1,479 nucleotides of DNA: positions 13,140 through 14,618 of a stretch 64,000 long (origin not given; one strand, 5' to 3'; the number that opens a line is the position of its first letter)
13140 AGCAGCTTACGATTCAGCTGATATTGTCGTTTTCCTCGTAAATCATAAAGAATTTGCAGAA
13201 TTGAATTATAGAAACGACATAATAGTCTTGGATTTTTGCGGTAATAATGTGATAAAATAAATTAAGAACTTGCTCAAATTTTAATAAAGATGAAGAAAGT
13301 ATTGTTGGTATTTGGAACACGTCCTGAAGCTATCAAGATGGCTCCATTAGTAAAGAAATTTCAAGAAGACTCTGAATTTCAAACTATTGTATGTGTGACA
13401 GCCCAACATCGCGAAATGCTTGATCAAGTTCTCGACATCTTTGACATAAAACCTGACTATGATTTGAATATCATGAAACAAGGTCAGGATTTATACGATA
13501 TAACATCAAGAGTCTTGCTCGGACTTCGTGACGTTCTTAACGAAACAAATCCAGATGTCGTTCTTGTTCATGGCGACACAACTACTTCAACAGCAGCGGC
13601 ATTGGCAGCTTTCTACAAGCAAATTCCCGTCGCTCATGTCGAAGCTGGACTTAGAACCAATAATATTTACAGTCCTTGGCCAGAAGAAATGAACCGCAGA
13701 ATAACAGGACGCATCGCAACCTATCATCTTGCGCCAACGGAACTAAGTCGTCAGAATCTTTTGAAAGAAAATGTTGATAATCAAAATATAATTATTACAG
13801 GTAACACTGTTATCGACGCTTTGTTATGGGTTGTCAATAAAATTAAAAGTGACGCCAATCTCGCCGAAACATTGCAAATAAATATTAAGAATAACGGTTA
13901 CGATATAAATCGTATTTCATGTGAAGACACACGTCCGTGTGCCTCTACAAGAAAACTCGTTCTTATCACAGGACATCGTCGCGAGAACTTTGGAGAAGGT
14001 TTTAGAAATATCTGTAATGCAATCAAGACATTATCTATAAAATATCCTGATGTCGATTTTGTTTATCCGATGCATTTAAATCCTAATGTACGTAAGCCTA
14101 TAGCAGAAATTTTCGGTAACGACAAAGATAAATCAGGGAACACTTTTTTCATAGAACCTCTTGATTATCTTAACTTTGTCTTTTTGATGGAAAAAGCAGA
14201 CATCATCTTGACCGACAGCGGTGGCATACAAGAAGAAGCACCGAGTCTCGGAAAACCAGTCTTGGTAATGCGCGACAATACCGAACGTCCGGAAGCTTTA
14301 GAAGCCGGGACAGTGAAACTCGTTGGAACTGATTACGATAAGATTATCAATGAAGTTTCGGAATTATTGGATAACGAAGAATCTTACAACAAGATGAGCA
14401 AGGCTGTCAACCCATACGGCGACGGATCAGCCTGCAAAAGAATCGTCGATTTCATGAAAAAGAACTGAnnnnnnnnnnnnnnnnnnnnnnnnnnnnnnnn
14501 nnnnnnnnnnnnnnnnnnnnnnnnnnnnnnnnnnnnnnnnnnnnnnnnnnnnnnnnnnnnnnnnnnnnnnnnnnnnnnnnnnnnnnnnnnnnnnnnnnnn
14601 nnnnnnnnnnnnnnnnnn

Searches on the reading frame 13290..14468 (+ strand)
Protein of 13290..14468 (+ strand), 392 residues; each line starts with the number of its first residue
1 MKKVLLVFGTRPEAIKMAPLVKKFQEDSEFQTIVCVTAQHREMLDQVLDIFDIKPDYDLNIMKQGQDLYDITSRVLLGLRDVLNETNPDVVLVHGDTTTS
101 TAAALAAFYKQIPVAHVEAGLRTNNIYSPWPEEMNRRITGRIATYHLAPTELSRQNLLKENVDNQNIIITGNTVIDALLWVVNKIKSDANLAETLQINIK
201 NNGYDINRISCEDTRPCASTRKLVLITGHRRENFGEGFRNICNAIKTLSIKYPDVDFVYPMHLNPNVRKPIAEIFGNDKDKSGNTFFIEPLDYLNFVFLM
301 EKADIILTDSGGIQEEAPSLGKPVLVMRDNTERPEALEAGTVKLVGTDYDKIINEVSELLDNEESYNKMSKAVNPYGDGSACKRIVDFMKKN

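Call 10: search_protein_families(library=pfam, proteins=[window:13290-14468:+])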
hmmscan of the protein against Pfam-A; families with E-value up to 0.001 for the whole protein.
window:13290-14468:+ (392 aa): 3 families
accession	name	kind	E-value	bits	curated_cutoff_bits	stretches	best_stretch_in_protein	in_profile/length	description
PF02350.25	Epimerase_2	-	2.3e-123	411.9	30.6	1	22-390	1-347/347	UDP-N-acetylglucosamine 2-epimerase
PF13439.12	Glyco_transf_4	-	0.0002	21.9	28.5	1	75-172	60-164/170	Glycosyltransferase Family 4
PF13579.12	Glyco_trans_4_4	-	0.0003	21.6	29.7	1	74-172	58-157/158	Glycosyl transferase 4-like domain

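Call 42: search_solved_structures(query=window:13290-14465:+, max_evalue=1e-10, show_alignments=1)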
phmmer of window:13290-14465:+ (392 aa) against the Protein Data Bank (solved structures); distinct sequences matched with E-value up to 1e-10: 27.
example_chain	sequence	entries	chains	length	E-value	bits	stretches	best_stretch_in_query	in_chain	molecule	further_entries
1f6d_A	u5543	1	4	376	2.5e-145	487.6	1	3-392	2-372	UDP-N-ACETYLGLUCOSAMINE 2-EPIMERASE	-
1vgv_A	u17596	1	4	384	2.7e-145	487.4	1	3-392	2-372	UDP-N-acetylglucosamine 2-epimerase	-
3dzc_A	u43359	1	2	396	9.4e-143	479.1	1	1-391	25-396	UDP-N-acetylglucosamine 2-epimerase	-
5dld_A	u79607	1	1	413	8.6e-134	449.6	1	1-387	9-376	UDP-N-Acetylglucosamine 2-epimerase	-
6vlb_A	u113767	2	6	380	1.2e-129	436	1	3-392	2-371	UDP-N-acetylglucosamine 2-epimerase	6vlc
8ahe_A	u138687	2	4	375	4.1e-121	407.8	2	3-186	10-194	UDP-N-acetylglucosamine 2-epimerase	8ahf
3beo_A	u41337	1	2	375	4.1e-121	407.8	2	3-186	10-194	UDP-N-acetylglucosamine 2-epimerase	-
3ot5_A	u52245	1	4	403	4.4e-118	397.9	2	3-184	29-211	UDP-N-acetylglucosamine 2-epimerase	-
4fkz_A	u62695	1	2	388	1.3e-117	396.3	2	3-182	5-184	UDP-N-acetylglucosamine 2-epimerase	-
1o6c_A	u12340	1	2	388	1.3e-117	396.3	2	3-182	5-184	UDP-N-acetylglucosamine 2-epimerase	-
5enz_A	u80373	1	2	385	2.7e-112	378.8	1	1-390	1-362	UDP-GlcNAc 2-epimerase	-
9cm8_A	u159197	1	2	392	3.4e-112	378.5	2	3-183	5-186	UDP-N-acetylglucosamine 2-epimerase (non-hydrolyzing)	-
7vza_A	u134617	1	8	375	2e-89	303.5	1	3-390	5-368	Putative UDP-N-acetylglucosamine 2-epimerase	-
7vyy_A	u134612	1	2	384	2.3e-89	303.4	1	3-390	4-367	Putative UDP-N-acetylglucosamine 2-epimerase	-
7vz6_A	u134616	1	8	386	2.3e-89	303.4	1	3-390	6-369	Putative UDP-N-acetylglucosamine 2-epimerase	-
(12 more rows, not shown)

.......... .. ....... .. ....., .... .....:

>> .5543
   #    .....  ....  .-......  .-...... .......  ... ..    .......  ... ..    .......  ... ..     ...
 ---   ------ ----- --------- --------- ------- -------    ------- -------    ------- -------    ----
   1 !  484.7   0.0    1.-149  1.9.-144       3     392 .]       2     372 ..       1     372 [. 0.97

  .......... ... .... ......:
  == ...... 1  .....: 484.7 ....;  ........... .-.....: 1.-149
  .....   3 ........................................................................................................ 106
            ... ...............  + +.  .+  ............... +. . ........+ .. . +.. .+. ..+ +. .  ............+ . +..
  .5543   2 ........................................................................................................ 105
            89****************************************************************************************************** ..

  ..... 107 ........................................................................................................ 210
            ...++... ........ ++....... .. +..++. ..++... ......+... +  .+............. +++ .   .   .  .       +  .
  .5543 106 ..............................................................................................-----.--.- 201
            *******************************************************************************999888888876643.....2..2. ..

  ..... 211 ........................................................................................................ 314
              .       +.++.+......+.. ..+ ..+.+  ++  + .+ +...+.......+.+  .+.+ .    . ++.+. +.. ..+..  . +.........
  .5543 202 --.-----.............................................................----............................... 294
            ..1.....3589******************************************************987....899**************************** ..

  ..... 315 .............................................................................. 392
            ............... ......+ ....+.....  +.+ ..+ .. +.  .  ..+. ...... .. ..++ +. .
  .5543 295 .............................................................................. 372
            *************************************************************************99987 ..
